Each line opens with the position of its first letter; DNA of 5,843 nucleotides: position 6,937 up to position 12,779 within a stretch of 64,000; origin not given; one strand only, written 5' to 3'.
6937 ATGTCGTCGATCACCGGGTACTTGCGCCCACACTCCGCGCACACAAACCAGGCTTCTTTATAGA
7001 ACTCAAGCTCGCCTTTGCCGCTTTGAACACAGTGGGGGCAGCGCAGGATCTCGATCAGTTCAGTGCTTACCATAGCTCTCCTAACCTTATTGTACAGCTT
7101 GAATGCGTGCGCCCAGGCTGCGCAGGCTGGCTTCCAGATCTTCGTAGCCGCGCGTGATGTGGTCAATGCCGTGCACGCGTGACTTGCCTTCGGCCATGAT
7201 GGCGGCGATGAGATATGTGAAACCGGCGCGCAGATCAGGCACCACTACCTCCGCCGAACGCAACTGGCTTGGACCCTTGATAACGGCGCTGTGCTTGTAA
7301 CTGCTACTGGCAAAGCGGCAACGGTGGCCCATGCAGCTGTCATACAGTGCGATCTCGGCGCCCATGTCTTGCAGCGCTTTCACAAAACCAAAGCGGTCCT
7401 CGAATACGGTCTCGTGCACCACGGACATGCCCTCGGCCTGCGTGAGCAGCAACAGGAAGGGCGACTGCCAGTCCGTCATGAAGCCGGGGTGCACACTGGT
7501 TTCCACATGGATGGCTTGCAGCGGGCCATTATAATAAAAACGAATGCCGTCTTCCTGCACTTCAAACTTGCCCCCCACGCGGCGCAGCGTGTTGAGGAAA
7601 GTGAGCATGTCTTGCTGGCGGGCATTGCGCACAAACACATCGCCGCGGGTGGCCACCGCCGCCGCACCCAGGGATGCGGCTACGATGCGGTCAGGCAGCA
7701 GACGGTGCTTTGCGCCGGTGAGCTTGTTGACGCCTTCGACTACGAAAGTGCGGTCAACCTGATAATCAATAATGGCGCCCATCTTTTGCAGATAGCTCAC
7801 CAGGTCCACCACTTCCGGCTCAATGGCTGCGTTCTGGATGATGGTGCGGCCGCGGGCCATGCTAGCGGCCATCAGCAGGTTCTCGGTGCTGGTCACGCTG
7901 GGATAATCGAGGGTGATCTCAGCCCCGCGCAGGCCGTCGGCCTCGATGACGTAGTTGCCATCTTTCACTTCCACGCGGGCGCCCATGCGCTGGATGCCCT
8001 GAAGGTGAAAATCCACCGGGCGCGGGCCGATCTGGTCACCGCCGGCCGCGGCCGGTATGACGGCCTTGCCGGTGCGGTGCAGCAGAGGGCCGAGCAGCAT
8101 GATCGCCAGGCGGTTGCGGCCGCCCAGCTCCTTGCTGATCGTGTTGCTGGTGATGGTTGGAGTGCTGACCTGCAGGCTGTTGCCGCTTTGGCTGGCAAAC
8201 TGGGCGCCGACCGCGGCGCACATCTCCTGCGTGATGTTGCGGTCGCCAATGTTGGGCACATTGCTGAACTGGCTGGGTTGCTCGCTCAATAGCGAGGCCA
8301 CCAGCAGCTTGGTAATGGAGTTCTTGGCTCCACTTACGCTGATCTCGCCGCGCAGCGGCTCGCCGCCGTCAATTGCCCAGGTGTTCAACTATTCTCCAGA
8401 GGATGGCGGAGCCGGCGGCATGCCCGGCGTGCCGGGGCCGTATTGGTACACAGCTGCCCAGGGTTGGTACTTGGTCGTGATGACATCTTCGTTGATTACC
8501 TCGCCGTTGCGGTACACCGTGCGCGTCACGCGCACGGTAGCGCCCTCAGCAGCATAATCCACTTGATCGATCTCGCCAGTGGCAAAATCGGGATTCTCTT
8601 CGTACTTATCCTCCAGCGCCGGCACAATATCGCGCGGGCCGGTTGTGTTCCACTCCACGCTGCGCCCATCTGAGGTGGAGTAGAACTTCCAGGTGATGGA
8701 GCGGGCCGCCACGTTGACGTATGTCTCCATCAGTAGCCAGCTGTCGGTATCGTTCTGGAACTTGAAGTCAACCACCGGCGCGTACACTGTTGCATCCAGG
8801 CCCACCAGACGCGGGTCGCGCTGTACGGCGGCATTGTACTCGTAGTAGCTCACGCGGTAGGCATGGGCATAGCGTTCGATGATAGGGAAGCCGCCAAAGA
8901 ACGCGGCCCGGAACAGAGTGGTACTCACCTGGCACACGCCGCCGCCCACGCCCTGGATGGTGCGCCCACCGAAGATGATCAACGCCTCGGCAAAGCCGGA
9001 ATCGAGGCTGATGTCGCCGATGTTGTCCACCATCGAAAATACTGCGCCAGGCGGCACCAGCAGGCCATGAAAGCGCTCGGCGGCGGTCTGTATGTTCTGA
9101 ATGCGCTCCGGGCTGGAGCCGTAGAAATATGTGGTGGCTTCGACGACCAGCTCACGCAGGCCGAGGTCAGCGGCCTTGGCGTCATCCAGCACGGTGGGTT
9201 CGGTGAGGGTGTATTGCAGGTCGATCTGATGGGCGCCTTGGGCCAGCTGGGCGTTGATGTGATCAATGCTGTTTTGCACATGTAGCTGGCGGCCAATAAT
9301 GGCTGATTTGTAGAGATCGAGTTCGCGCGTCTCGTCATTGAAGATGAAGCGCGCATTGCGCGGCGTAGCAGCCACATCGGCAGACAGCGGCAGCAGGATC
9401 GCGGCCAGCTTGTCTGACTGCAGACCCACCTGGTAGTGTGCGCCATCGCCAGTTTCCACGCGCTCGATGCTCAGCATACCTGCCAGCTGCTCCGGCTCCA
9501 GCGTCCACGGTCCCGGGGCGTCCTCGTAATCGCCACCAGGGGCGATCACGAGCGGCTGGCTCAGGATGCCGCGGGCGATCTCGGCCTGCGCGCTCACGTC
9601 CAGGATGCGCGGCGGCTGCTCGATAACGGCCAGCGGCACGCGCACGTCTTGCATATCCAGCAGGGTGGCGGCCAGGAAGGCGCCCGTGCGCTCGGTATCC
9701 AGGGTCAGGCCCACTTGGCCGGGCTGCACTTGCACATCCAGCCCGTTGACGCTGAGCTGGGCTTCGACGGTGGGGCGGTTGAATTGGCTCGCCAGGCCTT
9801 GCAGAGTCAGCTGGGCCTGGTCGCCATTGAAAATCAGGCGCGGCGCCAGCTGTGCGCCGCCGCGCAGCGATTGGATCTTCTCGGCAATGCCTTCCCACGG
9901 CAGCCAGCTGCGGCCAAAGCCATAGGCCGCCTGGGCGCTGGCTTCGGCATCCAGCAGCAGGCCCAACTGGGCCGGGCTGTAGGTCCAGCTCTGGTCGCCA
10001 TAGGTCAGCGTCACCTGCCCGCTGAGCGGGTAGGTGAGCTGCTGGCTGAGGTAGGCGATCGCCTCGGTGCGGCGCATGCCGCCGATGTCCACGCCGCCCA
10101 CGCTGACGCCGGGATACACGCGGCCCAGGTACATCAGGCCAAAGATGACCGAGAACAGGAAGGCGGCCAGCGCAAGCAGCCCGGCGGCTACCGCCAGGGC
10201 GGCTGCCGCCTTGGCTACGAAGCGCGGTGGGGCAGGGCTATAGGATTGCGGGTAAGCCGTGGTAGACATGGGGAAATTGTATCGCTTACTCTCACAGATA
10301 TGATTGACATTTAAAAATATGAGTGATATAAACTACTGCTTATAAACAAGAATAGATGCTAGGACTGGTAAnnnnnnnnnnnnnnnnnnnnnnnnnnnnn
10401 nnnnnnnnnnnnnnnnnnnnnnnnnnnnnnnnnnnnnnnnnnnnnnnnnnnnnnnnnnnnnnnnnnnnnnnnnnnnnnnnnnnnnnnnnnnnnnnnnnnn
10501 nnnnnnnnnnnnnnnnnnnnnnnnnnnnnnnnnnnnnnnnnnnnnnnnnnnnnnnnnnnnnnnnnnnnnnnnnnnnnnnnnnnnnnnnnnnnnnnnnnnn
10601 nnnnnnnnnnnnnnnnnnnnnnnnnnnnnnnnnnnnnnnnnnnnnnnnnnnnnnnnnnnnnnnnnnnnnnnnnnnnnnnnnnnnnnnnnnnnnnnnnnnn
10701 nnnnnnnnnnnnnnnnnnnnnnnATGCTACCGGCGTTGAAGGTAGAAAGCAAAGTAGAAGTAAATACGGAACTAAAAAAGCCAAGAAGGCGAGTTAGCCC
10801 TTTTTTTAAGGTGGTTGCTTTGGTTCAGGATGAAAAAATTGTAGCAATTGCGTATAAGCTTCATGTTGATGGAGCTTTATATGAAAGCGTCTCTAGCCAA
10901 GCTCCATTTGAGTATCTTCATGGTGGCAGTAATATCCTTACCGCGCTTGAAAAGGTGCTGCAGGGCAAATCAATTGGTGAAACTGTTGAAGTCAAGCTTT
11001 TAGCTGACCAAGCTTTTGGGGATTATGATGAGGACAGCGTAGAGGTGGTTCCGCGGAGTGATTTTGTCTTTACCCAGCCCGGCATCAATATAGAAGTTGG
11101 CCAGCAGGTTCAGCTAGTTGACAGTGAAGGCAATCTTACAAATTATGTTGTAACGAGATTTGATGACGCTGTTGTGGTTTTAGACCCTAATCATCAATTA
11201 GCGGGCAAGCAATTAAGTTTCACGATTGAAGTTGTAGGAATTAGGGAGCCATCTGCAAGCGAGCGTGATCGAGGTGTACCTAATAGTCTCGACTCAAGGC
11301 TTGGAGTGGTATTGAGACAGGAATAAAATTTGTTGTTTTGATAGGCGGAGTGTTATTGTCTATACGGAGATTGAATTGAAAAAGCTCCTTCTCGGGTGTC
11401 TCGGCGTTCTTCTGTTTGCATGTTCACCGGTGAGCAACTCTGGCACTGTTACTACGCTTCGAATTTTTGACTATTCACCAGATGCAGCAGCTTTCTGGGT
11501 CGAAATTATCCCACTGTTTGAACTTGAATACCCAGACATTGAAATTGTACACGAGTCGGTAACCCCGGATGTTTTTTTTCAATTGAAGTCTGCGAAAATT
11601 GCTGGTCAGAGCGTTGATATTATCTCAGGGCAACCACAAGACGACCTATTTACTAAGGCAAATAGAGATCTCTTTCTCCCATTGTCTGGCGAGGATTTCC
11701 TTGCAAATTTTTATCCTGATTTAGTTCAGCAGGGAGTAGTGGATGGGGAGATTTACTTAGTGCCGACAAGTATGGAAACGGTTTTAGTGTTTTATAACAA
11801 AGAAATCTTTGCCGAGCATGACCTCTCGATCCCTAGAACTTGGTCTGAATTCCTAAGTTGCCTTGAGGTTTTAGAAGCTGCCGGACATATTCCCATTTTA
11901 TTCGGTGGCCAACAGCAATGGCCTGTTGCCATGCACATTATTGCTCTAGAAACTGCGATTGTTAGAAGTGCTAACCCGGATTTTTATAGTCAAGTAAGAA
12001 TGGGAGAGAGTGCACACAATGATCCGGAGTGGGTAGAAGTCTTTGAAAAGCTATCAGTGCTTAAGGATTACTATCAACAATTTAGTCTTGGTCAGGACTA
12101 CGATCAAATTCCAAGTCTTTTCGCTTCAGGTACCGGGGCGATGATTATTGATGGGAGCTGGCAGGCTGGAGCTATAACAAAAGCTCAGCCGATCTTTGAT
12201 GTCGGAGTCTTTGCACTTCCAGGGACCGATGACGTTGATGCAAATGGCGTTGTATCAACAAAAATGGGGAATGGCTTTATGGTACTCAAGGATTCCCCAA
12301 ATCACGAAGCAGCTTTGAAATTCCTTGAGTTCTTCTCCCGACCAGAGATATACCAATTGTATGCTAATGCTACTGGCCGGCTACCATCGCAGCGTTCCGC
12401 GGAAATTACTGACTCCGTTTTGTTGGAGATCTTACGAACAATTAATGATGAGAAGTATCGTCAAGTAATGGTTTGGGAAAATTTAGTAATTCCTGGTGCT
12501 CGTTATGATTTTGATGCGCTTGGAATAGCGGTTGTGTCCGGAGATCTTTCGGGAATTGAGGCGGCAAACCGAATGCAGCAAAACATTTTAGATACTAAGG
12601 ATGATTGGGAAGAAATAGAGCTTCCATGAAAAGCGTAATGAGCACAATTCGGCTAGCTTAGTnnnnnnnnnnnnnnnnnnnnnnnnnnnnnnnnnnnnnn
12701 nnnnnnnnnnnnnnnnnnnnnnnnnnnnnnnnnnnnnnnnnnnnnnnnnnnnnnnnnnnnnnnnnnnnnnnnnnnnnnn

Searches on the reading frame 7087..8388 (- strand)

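Call 73: search_protein_families(library=pfam, proteins=[window:7087-8388:-], max_evalue=0.001)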
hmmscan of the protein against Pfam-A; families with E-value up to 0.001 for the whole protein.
window:7087-8388:- (433 aa): 1 family
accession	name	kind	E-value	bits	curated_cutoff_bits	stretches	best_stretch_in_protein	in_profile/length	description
PF00275.25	EPSP_synthase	-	8.2e-72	242.6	22.8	1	7-420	2-415/417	EPSP synthase (3-phosphoshikimate 1-carboxyvinyltransferase)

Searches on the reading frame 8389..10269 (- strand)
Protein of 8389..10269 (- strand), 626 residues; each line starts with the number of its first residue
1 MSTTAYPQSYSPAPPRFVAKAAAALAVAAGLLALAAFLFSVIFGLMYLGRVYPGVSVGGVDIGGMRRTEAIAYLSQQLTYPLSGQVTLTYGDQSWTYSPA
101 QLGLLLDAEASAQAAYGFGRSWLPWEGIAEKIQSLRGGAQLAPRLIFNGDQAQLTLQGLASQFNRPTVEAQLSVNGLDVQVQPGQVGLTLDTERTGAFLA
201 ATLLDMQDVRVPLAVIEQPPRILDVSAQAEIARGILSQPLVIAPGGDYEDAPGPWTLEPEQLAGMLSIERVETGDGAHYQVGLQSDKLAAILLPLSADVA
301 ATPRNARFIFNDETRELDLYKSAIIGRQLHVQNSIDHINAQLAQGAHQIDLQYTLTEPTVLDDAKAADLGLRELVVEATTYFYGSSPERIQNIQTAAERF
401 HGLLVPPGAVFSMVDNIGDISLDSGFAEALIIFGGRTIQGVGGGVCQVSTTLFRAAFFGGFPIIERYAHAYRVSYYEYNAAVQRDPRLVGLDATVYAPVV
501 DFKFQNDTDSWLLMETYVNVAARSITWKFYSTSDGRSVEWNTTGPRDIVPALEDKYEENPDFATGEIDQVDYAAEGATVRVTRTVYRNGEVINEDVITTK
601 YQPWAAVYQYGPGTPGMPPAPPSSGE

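Call 73: search_protein_families(library=pfam, proteins=[window:8389-10269:-], max_evalue=0.001)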
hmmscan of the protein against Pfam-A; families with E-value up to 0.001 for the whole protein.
window:8389-10269:- (626 aa): 3 families
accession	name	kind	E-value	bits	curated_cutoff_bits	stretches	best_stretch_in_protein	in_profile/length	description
PF04294.18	VanW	-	1.2e-36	125.5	27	1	389-528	2-128/130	VanW like protein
PF12229.13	PG_binding_4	-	3e-18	66.5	22.1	1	95-208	1-113/117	Putative peptidoglycan binding domain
PF07501.17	G5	-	0.00012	22.7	23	1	553-611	13-73/75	G5 domain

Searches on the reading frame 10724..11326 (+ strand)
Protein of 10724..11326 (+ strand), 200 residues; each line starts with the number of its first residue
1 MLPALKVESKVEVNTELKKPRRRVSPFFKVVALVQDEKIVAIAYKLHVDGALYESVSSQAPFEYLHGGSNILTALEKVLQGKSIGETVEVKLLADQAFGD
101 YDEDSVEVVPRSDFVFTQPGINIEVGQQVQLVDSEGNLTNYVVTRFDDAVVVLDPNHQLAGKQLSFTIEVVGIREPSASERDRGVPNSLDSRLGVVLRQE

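Call 73: search_protein_families(library=pfam, proteins=[window:10724-11326:+], max_evalue=0.001)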
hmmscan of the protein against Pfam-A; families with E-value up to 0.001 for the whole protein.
window:10724-11326:+ (200 aa): 1 family
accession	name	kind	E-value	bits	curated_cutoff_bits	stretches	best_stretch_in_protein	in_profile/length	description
PF00254.34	FKBP_C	-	2.9e-06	27.9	21.1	1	34-117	5-90/94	FKBP-type peptidyl-prolyl cis-trans isomerase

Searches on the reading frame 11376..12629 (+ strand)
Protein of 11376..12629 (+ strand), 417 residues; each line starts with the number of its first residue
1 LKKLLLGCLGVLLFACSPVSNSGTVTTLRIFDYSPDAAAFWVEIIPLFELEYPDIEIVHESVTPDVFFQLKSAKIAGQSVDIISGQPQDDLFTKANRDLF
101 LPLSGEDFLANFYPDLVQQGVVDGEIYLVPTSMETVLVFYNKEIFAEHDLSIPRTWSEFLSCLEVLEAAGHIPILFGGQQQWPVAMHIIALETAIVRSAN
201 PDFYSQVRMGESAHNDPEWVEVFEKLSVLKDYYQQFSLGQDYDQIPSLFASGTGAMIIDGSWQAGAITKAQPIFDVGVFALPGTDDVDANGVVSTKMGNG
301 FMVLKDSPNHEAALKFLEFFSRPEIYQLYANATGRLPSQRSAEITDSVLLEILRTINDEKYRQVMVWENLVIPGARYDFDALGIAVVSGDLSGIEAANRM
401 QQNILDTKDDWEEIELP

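Call 73: search_protein_families(library=pfam, proteins=[window:11376-12629:+], max_evalue=0.001)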
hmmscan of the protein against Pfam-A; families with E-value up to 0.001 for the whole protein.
window:11376-12629:+ (417 aa): 3 families
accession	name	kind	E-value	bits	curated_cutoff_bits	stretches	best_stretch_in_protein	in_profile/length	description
PF01547.30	SBP_bac_1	-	1.3e-32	114.5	26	1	36-324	6-304/307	Bacterial extracellular solute-binding protein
PF13416.11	SBP_bac_8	-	1.3e-32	114.2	27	1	48-343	6-266/279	Bacterial extracellular solute-binding protein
PF13343.11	SBP_bac_6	-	2.2e-05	24.5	24.6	0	98-160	28-87/245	Bacterial extracellular solute-binding protein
